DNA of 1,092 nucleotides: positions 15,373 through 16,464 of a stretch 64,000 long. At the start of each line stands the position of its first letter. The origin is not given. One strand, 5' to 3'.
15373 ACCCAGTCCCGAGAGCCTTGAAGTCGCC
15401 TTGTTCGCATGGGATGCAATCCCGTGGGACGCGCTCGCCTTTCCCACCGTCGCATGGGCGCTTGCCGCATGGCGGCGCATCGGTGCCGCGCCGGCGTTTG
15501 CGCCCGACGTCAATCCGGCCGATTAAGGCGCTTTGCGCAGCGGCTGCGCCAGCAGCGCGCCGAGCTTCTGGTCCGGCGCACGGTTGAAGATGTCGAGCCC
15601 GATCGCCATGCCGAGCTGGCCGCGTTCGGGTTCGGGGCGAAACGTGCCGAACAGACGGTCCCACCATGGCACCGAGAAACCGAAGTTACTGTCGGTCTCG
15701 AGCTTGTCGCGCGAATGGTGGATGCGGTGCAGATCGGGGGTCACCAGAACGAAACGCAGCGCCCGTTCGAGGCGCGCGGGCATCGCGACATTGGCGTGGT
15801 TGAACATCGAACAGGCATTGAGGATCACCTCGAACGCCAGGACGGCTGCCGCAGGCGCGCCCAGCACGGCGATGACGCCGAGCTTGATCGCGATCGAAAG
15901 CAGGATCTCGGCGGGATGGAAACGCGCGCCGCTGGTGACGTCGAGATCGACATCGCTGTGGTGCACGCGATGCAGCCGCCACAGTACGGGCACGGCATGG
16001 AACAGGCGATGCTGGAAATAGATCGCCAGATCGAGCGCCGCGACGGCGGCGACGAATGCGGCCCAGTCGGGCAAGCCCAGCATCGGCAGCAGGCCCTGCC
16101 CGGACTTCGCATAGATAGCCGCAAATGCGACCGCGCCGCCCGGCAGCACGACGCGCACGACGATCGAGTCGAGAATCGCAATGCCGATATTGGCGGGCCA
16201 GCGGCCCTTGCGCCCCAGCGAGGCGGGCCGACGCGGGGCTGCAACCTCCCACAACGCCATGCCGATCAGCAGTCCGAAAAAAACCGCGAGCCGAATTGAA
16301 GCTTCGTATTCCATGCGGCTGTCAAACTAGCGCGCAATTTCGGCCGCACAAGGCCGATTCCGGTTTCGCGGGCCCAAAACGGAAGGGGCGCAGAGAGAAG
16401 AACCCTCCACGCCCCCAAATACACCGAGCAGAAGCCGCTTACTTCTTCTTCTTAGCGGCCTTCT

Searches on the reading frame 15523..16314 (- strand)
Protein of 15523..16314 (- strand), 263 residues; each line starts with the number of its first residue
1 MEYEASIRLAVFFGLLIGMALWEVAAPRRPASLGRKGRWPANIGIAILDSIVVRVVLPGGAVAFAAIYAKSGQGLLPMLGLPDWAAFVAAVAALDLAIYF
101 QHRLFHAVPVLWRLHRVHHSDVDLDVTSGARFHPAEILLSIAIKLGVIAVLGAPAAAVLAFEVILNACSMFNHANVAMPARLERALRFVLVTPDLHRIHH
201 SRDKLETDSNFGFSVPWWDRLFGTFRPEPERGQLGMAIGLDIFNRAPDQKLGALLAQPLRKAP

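Call 6: find_related_loci(query=window:15523-16314:-, collection=genome_contigs, flank=4000)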
Query window:15523-16314:- (263 aa) in genome_contigs; peptide patterns used: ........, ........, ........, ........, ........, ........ (x = any residue, [..] = any of these).
599 stretches matched a pattern (row limit reached: there are more); 587 encode a relative of the query (tblastn E <= 1e-3); the best 80 are kept; 80 distinct loci.
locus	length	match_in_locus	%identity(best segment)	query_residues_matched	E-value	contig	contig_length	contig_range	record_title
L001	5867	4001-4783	72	1-261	4e-123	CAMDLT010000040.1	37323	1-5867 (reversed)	MAG: Asaia bogorensis isolate TE-08apr19-29 genome assembly, contig: TE-08apr19-C807, whole genome shotgun sequence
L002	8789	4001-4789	57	1-263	3e-101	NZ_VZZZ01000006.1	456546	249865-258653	Marinobacter changyiensis strain CLL7-20 NODE_6_length_456546_cov_83.065056, whole genome shotgun sequence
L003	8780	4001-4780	58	1-260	6e-101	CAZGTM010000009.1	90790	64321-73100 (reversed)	MAG TPA_asm: uncultured Rhodospirillaceae bacterium isolate SRP077602_co8_95 genome assembly, contig: NODE_286_length_90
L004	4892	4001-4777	55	4-262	6e-98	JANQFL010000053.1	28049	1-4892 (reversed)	MAG: Sneathiellales bacterium isolate PL23a_bin.86 k99_4107271, whole genome shotgun sequence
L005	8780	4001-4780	57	1-260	7e-98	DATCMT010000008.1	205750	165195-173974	MAG TPA_asm: Rhodanobacter sp. isolate SMAG_U7156 k141_38845, whole genome shotgun sequence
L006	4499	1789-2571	56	1-261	4e-98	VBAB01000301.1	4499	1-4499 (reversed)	MAG: Alphaproteobacteria bacterium isolate AP_23 14_0903_02_30cm_scaffold_28026, whole genome shotgun sequence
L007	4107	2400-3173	55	4-261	1e-97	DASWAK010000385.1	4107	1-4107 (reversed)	MAG TPA_asm: Pseudolabrys sp. isolate SMAG_U2654 k141_234801, whole genome shotgun sequence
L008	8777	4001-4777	56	1-259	9e-97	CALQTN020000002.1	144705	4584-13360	MAG: Asaia bogorensis isolate HRSG-H9-bin-67 genome assembly, contig: HRSG-H9-C31, whole genome shotgun sequence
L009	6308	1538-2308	57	4-260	1e-96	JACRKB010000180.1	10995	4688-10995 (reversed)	MAG: Verrucomicrobia bacterium isolate NC_groundwater_1844_Pr3_B-0.1um_65_12 SR-2_scaffold_141_2434984, whole genome sho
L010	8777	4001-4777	57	4-262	3e-96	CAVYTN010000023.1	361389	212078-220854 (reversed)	MAG: uncultured Alphaproteobacteria bacterium isolate MFD05513.bin.2.93 genome assembly, contig: contig_56704, whole gen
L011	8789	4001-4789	57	1-263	3e-96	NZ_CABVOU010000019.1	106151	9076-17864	Halomonas lysinitropha strain 3(2), whole genome shotgun sequence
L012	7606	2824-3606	53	1-261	3e-96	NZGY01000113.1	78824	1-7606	MAG: Filomicrobium sp. isolate MED665 77138, whole genome shotgun sequence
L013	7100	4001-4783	53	1-261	3e-96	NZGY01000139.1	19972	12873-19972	MAG: Filomicrobium sp. isolate MED665 77784, whole genome shotgun sequence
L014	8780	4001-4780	55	1-260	4e-96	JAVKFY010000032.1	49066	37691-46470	MAG: Alphaproteobacteria bacterium isolate F1-TOW-13 k141_68198, whole genome shotgun sequence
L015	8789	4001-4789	55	1-263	6e-96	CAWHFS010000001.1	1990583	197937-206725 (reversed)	MAG: uncultured Alphaproteobacteria bacterium isolate MFD00822.bin.1.254 genome assembly, contig: contig_40467, whole ge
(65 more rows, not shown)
